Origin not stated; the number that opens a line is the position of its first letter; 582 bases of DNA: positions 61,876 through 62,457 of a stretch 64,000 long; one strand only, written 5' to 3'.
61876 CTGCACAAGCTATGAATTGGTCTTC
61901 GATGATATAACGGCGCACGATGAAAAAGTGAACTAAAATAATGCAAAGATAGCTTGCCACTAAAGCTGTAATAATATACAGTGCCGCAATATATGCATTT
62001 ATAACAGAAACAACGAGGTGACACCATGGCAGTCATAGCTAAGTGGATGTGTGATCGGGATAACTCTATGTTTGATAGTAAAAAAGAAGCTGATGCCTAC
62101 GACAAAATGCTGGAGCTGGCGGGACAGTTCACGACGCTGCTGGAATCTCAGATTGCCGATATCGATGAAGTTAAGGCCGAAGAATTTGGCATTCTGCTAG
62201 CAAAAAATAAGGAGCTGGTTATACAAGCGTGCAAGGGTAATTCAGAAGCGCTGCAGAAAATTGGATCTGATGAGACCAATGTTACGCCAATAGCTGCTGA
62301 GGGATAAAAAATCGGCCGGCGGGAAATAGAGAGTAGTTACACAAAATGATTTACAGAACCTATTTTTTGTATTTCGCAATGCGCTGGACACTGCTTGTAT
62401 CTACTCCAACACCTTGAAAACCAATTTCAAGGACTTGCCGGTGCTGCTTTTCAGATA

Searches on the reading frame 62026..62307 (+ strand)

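Call 84: search_protein_families(library=pfam, proteins=[window:62026-62307:+], max_evalue=0.001)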
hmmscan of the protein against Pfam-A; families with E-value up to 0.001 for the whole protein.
window:62026-62307:+ (93 aa): 1 family
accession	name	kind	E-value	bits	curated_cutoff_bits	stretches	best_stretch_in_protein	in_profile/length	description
PF07130.17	YebG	-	4e-24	84.8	27.5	1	1-71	1-74/74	YebG protein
